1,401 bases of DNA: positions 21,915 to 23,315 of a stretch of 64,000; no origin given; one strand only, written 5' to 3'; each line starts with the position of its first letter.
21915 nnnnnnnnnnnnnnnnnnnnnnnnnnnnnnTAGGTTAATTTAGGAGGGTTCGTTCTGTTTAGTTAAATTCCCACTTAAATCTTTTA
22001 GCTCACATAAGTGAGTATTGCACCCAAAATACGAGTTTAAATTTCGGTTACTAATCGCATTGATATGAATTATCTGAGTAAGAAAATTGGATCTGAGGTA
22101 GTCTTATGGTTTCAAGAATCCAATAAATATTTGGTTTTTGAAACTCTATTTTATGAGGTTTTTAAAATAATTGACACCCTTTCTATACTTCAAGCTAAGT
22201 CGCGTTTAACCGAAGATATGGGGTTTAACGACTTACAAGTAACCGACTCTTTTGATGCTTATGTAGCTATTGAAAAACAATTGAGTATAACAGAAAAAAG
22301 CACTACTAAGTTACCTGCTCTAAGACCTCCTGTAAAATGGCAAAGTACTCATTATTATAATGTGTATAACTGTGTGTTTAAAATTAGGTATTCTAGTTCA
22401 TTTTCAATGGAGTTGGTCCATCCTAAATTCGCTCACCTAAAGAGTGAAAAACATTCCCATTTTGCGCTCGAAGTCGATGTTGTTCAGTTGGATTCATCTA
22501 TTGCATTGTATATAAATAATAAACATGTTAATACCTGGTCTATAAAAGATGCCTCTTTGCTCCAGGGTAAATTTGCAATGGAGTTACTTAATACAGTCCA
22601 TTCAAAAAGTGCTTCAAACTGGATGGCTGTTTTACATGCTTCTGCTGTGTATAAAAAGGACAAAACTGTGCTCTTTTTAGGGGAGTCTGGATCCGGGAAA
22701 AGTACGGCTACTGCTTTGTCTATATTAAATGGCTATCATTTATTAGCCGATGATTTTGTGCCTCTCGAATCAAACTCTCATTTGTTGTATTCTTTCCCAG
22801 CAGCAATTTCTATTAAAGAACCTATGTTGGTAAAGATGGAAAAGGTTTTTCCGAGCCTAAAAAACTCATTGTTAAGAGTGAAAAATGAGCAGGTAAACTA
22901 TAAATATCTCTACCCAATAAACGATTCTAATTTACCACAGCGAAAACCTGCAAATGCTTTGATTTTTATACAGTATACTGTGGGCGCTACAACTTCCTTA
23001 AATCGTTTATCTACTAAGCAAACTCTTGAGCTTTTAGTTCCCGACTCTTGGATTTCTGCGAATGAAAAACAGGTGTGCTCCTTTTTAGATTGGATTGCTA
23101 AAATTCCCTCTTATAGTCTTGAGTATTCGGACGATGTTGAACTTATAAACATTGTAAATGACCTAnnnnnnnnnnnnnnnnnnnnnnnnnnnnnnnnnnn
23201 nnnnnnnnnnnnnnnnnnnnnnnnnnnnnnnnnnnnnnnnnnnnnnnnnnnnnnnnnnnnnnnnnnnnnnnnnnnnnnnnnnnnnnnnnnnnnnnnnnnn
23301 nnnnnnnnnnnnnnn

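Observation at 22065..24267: Orphan HprK-like kinase (possible PqqD-like N-terminus) translationally coupled to an NTP_transf_5-like nucleotidyltransferase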

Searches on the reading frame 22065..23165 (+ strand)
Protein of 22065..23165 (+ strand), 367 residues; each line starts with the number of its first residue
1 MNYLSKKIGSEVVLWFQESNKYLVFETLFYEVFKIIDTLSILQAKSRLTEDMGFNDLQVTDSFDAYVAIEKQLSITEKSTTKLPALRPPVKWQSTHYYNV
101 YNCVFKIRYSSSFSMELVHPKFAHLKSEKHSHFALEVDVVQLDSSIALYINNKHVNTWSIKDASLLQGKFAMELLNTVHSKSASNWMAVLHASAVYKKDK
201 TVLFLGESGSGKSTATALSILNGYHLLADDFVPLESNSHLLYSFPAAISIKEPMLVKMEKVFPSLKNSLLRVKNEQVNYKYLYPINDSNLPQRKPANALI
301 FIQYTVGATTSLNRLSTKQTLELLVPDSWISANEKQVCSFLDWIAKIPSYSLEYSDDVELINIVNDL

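Call 3: search_protein_families(library=pfam, proteins=[window:22065-23165:+], max_evalue=1)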
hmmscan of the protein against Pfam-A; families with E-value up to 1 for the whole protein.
window:22065-23165:+ (367 aa): 8 families
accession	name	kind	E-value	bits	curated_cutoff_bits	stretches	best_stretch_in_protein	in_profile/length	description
PF07475.17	Hpr_kinase_C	-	0.00061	19.8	33.3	1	190-239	9-58/171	HPr Serine kinase C-terminal domain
PF13555.12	AAA_29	-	0.0019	18.4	27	1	185-215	8-38/61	P-loop containing region of AAA domain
PF01293.25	PEPCK_ATP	-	0.0077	15.4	26.5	1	184-234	193-242/465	Phosphoenolpyruvate carboxykinase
PF20720.3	nSTAND3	-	0.03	14.4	27.2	1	192-234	10-51/155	Novel STAND NTPase 3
PF00005.33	ABC_tran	-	0.072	14.1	25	1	197-216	9-28/137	ABC transporter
PF00158.32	Sigma54_activat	-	0.094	12.8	20.2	1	188-216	11-39/168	Sigma-54 interaction domain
PF03193.22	RsgA_GTPase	-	0.12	12.6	30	1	196-214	103-121/174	RsgA GTPase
PF12775.13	AAA_7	-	0.13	12.3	25.8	1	194-222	28-55/181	P-loop containing dynein motor region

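Call 4: search_protein_families(library=ncbifam, proteins=[window:22065-23165:+], max_evalue=1)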
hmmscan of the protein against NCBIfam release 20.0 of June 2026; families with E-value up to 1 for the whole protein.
window:22065-23165:+ (367 aa): 17 families
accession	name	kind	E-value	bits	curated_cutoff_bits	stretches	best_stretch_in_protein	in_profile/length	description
TIGR04352.1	HprK_rel_A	equivalog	5.5e-16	58.5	200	1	187-366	96-279/280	HprK-related kinase A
TIGR00679.1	hpr-ser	equivalog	0.00043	19.6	240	1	189-237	133-181/300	HPr(Ser) kinase/phosphatase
NF003883.0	PRK05428.2-1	equivalog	0.004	16.6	252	1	189-246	17-76/189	HPr kinase/phosphorylase-related protein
NF007879.0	PRK10584.1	equivalog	0.017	14.8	336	1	193-224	30-59/228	putative ABC transporter ATP-binding protein YbbA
NF010153.0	PRK13631.1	equivalog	0.024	13.6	463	1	175-216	27-69/320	cobalt transporter ATP-binding subunit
NF007613.0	PRK10261.1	equivalog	0.027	12.9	1077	1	170-221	13-63/623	glutathione ABC transporter ATP-binding protein GsiA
TIGR04249.1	SCM_chp_ScmC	equivalog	0.03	13.6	125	1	187-230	125-167/292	SynChlorMet cassette protein ScmC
NF006821.0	PRK09344.1-3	subfamily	0.03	12.9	369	1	187-238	201-265/525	phosphoenolpyruvate carboxykinase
TIGR04355.1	HprK_rel_B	hypoth_equivalog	0.035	13.2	200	1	189-239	146-196/351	HprK-related kinase B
NF007739.0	PRK10419.1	subfamily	0.049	13.2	354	1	181-218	19-57/268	nickel ABC transporter ATP-binding protein NikE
NF047576.1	opine_ATP_CntF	equivalog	0.053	12.7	385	1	184-227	15-59/264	staphylopine uptake ABC transporter ATP-binding protein CntF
NF047578.1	opine_ATP_CntD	equivalog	0.054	12.7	380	1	184-228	15-60/266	staphylopine uptake ABC transporter ATP-binding protein CntD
TIGR02857.1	CydD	equivalog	0.054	12.4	435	1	172-218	322-367/529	thiol reductant ABC exporter subunit CydD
NF011713.0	PRK15134.1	equivalog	0.056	12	834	1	185-222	21-57/529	microcin C ABC transporter ATP-binding protein YejF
TIGR01277.1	thiQ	equivalog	0.069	12.7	245.05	1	196-241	21-64/213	thiamine ABC transporter ATP-binding protein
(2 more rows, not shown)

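Call 8: find_homologous_proteins(query=window:22065-23165:+)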
Query window:22065-23165:+ (367 aa): 467 proteins with E <= 0.001 among 3289 candidates; the best 120 are listed.
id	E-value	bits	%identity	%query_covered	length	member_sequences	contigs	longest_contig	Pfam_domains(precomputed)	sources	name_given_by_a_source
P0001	2.6e-237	805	100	100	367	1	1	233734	-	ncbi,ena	-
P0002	7.0e-115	402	52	100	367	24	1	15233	-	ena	-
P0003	2.9e-113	397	52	100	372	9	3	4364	-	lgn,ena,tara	tara:strand:+ start:98 stop:1216 length:1119 start_codon:yes stop_codon:yes gene_type:complete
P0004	3.4e-104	367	49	100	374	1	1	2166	-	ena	-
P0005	9.5e-103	362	49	100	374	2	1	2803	-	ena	-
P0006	2.1e-100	355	47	100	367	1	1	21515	-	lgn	-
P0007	1.3e-99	352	47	100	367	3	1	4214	-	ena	-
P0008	3.0e-99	351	48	100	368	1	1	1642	-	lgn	-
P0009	6.9e-99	350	48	100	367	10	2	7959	PF27840.1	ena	-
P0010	5.0e-98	347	47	100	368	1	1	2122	-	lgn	-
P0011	1.6e-96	342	48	99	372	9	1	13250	-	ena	-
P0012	9.0e-94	333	46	100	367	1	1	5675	-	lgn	-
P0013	7.3e-86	307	44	99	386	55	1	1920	-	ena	-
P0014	3.8e-84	301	43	99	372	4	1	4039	-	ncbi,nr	ncbi:MAG: hypothetical protein P8N54_08305 [Flavobacteriales bacterium]|nr:hypothetical protein [Fla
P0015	1.5e-82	296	43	99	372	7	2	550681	-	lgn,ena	-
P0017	4.0e-77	278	40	100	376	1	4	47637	-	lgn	-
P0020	1.4e-69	253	37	100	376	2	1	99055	PF27840.1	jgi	jgi:hypothetical protein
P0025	1.3e-66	243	38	97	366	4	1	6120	PF07475.18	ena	-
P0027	6.6e-65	238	37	100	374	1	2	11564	PF07475.18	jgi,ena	jgi:hypothetical protein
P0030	2.6e-64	236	37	100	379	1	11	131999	PF07475.18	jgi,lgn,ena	-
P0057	1.7e-61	227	34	97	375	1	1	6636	PF07475.18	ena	-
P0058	2.4e-61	226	39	100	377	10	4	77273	-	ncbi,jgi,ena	-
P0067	1.1e-60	224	36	100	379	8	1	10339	PF07475.18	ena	-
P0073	1.6e-60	223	34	97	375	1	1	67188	PF07475.18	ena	-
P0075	1.7e-60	223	33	97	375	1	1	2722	PF07475.18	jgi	-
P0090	9.5e-60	221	33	97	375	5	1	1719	PF07475.18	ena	-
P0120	8.9e-59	218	33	97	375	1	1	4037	PF07475.18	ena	-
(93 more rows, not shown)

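Call 10: find_related_loci(query=A1, collection=genome_contigs, flank=8000)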
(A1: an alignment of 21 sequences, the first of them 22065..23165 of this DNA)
Query A1 (367 aa) in genome_contigs; peptide patterns used: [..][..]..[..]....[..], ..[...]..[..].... (x = any residue, [..] = any of these).
599 stretches matched a pattern (row limit reached: there are more); 32 encode a relative of the query (tblastn E <= 1e-3); 32 distinct loci.
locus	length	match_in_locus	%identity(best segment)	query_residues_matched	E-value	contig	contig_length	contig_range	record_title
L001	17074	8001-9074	38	5-364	5e-69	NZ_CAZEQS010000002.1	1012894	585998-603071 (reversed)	Tenacibaculum litoreum isolate CL-TF13(T) TOREUM_Contig_2, whole genome shotgun sequence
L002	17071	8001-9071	37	6-364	2e-67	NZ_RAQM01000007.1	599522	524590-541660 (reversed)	Tenacibaculum lutimaris strain DSM 16505 Ga0196852_102, whole genome shotgun sequence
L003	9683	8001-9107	35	2-367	2e-66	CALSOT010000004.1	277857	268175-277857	MAG: uncultured Polaribacter sp. isolate Z_MB122 genome assembly, contig: contig_18187_Z_MB122, whole genome shotgun seq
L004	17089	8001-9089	35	4-367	4e-66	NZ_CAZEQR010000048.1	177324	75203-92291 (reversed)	Tenacibaculum sediminilitoris isolate YKTF-3(T) TSEDIMI_Contig_6, whole genome shotgun sequence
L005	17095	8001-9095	33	6-367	3e-66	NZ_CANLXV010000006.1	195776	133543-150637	Uncultured Polaribacter sp. isolate 3-963.fasta NODE_6, whole genome shotgun sequence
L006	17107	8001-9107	34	2-367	1e-65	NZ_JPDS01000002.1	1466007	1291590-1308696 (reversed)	Polaribacter sp. Hel1_85 PHEL85b, whole genome shotgun sequence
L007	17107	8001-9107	33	2-367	2e-64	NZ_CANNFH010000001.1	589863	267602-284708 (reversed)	Uncultured Polaribacter sp. isolate 3-1759-Z.fasta NODE_1, whole genome shotgun sequence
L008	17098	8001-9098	34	4-367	5e-64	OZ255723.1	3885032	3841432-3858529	MAG: Flavobacteriaceae bacterium isolate 52f2a5b1-f13c-4ae7-9063-0f41512cee52 genome assembly, chromosome: 2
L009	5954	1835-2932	34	3-367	1e-63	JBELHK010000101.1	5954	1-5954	MAG: Polaribacter sp. isolate REMEI102_ass_metaspades_bin.12 NODE_13922_length_5954_cov_15.763858, whole genome shotgun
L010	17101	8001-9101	33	4-367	2e-62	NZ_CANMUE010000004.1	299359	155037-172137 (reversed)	Uncultured Polaribacter sp. isolate 2B2-77.fasta NODE_4, whole genome shotgun sequence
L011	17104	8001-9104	34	3-367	4e-64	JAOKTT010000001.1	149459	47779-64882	Polaribacter sp. isolate AH-660-K13 AH-660-K13_NODE_1, whole genome shotgun sequence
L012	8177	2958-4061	33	4-367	3e-58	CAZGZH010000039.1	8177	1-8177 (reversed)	MAG TPA_asm: uncultured Flavobacteriaceae bacterium isolate SRP216583_co1_169 genome assembly, contig: NODE_8894_length_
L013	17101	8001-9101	32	4-367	3e-58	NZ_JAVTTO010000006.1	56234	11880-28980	Asprobacillus argus strain S356 NODE_6_length_56234_cov_65.756038, whole genome shotgun sequence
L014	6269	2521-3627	32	1-367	3e-56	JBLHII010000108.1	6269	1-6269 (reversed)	MAG: Candidatus Paceibacteria bacterium isolate 3300054975_71 Ga0535640_0019864, whole genome shotgun sequence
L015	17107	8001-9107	32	2-367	1e-55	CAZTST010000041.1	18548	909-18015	MAG TPA_asm: uncultured Draconibacterium sp. isolate SRP256446_co1_70 genome assembly, contig: NODE_1004_length_18548_co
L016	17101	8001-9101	32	4-367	2e-55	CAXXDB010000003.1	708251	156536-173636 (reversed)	MAG: uncultured Tenacibaculum sp. isolate 31d2e8be-d683-4f48-ae22-765b7c2b820c genome assembly, contig: contig_3, whole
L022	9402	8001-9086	33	4-367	2e-61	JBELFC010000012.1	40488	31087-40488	MAG: Tenacibaculum sp. isolate REMEI061_ass_metaspades_bin.67 NODE_1120_length_40488_cov_8.596295, whole genome shotgun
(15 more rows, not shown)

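Call 18: predict_structure(alignment_id=A1)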
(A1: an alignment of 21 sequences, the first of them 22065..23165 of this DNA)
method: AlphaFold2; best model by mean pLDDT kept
length: 367 residues; sequences in the alignment: 21
mean_pLDDT: 88.7   pTM: 0.84
mean pLDDT of the five models: 88.7, 86.7, 86.6, 86.0, 83.4
residues with pLDDT >= 90: 242; 70-90: 103; 50-70: 14; < 50: 8
segments of 3 or more residues with pLDDT < 50: 78-80, 272-276
pLDDT, mean of each block of 10 residues (from residue 1): 89 91 91 95 96 96 94 64 83 94 93 89 90 94 93 92 88 92 93 92 90 90 91 94 89 78 69 56 74 95 93 93 89 92 94 93 93
secondary structure, 60 per line:
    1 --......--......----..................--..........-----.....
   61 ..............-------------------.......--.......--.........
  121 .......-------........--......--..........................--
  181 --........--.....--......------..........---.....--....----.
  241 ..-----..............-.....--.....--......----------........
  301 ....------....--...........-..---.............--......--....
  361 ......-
elements in order: E3-8 E11-16 E21-26 H27-38 H41-50 H56-74 E94-100 E103-109 H112-125 E135-142 E145-150 E153-159 H160-178 E186-190 E193-197 E200-205 H212-221 E225-229 E232-235 E240-242 E248-251 H252-261 H263-267 E270-274 E277-282 E293-304 E311-314 H317-327 H334-346 E349-354 H357-366

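Call 20: search_protein_families(library=pfam, alignment_id=A1, max_evalue=1)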
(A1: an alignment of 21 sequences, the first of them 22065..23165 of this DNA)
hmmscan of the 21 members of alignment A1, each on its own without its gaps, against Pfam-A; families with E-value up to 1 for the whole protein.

A. member 1, window:22065-23165:+ (367 aa): 8 families
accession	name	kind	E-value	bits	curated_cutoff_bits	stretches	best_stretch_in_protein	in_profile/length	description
PF07475.17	Hpr_kinase_C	-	0.00061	19.8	33.3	1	190-239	9-58/171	HPr Serine kinase C-terminal domain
PF13555.12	AAA_29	-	0.0019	18.4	27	1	185-215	8-38/61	P-loop containing region of AAA domain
PF01293.25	PEPCK_ATP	-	0.0077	15.4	26.5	1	184-234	193-242/465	Phosphoenolpyruvate carboxykinase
PF20720.3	nSTAND3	-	0.03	14.4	27.2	1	192-234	10-51/155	Novel STAND NTPase 3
PF00005.33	ABC_tran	-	0.072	14.1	25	1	197-216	9-28/137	ABC transporter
PF00158.32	Sigma54_activat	-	0.094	12.8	20.2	1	188-216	11-39/168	Sigma-54 interaction domain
PF03193.22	RsgA_GTPase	-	0.12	12.6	30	1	196-214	103-121/174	RsgA GTPase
PF12775.13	AAA_7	-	0.13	12.3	25.8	1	194-222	28-55/181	P-loop containing dynein motor region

B. families by the number of members that match (of 21 scanned): 31 families (the first 25 are shown)
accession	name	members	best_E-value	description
PF07475.17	Hpr_kinase_C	20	8.7e-06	HPr Serine kinase C-terminal domain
PF13555.12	AAA_29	16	0.0019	P-loop containing region of AAA domain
PF00005.33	ABC_tran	9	0.0011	ABC transporter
PF20720.3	nSTAND3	8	0.0075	Novel STAND NTPase 3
PF01293.25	PEPCK_ATP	6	0.00079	Phosphoenolpyruvate carboxykinase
PF03193.22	RsgA_GTPase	6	0.032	RsgA GTPase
PF13401.12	AAA_22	3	0.013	AAA domain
PF05402.18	PqqD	3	0.043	Coenzyme PQQ synthesis protein D (PqqD)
PF13671.12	AAA_33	3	0.094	AAA domain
PF03215.21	Rad17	2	0.014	Rad17 P-loop domain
PF16796.11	Microtub_bd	2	0.073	Microtubule binding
PF03668.21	RapZ-like_N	2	0.19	RapZ-like N-terminal domain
PF05188.22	MutS_II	1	0.0094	MutS domain II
PF11291.13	DUF3091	1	0.0099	Protein of unknown function (DUF3091)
PF08126.16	Propeptide_C25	1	0.025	Propeptide_C25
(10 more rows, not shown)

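Call 21: fold_search(model_id=the predicted structure, library=pdb)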
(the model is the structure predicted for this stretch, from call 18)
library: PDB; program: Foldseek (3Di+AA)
matches with E <= 10: 477; with E <= 0.001: 29
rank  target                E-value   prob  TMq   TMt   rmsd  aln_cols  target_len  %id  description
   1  6asn                  1.9e-07  1.00  0.37  0.28  10.2       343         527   12  E. coli phosphoenolpyruvate carboxykinase K212I F216V mutant bound to methanesulfonate (released 2018-08-29)
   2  1oen                  4.5e-07  1.00  0.38  0.29   9.3       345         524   13  PHOSPHOENOLPYRUVATE CARBOXYKINASE (released 1996-11-08)
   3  1j3b_B                5.4e-07  1.00  0.39  0.30   8.1       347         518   12  Crystal structure of ATP-dependent phosphoenolpyruvate carboxykinase from Thermus thermophilus HB8 (released 2003-02-11)
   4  2pc9_D                5.7e-07  1.00  0.37  0.28  10.0       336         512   13  Crystal Structure Of ATP-Dependent Phosphoenolpyruvate Carboxykinase From Thermus thermophilus HB8 (released 2007-10-02)
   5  2pc9_C                6.8e-07  1.00  0.39  0.30   7.9       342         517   12  Crystal Structure Of ATP-Dependent Phosphoenolpyruvate Carboxykinase From Thermus thermophilus HB8 (released 2007-10-02)
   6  1j3b_A                7.6e-07  1.00  0.38  0.29   9.4       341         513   13  Crystal structure of ATP-dependent phosphoenolpyruvate carboxykinase from Thermus thermophilus HB8 (released 2003-02-11)
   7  1ylh                  8.1e-07  1.00  0.40  0.30   7.9       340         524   13  Crystal Structure of Phosphoenolpyruvate Carboxykinase from Actinobaccilus succinogenes in Complex with Manganese and Py (released 2005-06-28)
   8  1xkv_B                8.1e-07  1.00  0.38  0.29   9.1       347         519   12  Crystal Structure Of ATP-Dependent Phosphoenolpyruvate Carboxykinase From Thermus thermophilus HB8 (released 2005-10-11)
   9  1aq2                  1.2e-06  1.00  0.42  0.31   9.3       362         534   13  PHOSPHOENOLPYRUVATE CARBOXYKINASE (released 1998-10-14)
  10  1ygg                  1.5e-06  1.00  0.41  0.31   8.2       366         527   12  Crystal structure of phosphoenolpyruvate carboxykinase from Actinobacillus succinogenes (released 2005-06-28)
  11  1xkv_A                1.6e-06  1.00  0.40  0.30   8.7       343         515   12  Crystal Structure Of ATP-Dependent Phosphoenolpyruvate Carboxykinase From Thermus thermophilus HB8 (released 2005-10-11)
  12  6v2l                  1.7e-06  1.00  0.43  0.32   9.0       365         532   13  E. coli Phosphoenolpyruvate carboxykinase S250A (released 2019-12-11)
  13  2py7                  2.0e-06  1.00  0.42  0.30   9.3       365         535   13  Crystal structure of E. coli phosphoenolpyruvate carboxykinase mutant Lys213Ser complexed with ATP-Mg2+-Mn2+ (released 2008-04-22)
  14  6at3_B                2.6e-06  1.00  0.39  0.29  10.4       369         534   13  E. coli phosphoenolpyruvate carboxykinase Y207F mutant bound to thiosulfate and oxaloacetate (released 2018-08-29)
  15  6at3_A                2.9e-06  1.00  0.42  0.31   9.0       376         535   12  E. coli phosphoenolpyruvate carboxykinase Y207F mutant bound to thiosulfate and oxaloacetate (released 2018-08-29)
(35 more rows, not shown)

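Call 40: find_encoding_contigs(protein=P0002, flank=6000, max_places=2)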
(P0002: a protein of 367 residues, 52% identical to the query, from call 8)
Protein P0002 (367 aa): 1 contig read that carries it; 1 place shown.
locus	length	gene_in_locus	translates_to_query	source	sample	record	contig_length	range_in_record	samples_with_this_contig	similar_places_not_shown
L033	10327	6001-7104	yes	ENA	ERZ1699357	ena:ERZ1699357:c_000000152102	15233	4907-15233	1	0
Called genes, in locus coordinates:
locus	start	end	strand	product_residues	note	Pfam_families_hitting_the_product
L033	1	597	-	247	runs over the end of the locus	PF11306:DUF3108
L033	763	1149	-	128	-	PF12869:tRNA_anti-like (weak)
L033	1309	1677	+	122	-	-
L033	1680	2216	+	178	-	PF04264:YceI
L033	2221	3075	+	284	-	PF19089:DUF5777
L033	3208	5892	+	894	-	PF18962:Por_Secre_tail (weak)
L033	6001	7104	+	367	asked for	-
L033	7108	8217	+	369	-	PF14907:NTP_transf_5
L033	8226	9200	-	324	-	PF19992:DUF6427 (weak)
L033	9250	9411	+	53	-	-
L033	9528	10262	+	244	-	PF12811:BaxI_1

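Call 41: find_encoding_contigs(protein=P0006, flank=6000, max_places=2)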
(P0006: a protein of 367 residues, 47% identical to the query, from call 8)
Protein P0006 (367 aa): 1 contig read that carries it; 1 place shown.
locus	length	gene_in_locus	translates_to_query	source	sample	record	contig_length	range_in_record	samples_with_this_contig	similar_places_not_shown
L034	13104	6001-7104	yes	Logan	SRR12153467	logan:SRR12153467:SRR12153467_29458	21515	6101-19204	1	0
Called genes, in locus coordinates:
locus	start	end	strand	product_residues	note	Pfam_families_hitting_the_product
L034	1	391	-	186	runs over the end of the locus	-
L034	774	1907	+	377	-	PF01841:Transglut_core (weak)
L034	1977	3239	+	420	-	PF05139:Erythro_esteras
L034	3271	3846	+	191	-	-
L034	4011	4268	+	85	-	-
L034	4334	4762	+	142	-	PF06713:bPH_4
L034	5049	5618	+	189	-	PF07603:Lcl_C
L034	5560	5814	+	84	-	-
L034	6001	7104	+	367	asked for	-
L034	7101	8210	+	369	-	PF14907:NTP_transf_5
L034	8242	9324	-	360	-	PF26696:PTL_trimer, PF09603:Fib_succ_major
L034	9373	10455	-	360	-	PF26696:PTL_trimer, PF09603:Fib_succ_major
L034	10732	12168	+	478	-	PF00474:SSF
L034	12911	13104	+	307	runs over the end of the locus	PF02445:NadA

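Call 42: find_encoding_contigs(protein=P0015, flank=6000, max_places=2)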
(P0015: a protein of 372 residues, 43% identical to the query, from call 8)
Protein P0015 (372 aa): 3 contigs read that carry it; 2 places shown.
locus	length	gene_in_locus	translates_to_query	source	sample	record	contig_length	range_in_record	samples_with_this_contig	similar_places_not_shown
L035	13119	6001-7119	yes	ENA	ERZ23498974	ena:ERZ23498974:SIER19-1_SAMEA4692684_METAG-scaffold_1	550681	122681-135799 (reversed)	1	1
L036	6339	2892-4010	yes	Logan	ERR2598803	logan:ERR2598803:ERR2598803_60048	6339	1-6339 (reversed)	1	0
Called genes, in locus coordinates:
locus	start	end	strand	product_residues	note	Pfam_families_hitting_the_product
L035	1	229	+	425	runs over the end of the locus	-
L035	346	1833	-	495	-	PF18962:Por_Secre_tail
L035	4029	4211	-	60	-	-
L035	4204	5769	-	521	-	PF18962:Por_Secre_tail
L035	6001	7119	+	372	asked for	-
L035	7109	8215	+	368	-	PF14907:NTP_transf_5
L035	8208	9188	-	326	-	PF19992:DUF6427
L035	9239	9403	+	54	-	-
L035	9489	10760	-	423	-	PF02844:GARS_N, PF01071:GARS_A, PF02655:ATP-grasp_3 (weak), PF02843:GARS_C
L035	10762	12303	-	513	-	PF01039:Carboxyl_trans, PF03255:ACCA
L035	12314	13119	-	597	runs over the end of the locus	PF00009:GTP_EFTU, PF03144:GTP_EFTU_D2, PF22042:EF-G_D2 (weak), PF14492:EFG_III (weak), PF00679:EFG_C, PF06421:LepA_C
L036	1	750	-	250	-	?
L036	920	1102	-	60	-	-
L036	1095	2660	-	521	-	PF18962:Por_Secre_tail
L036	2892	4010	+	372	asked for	-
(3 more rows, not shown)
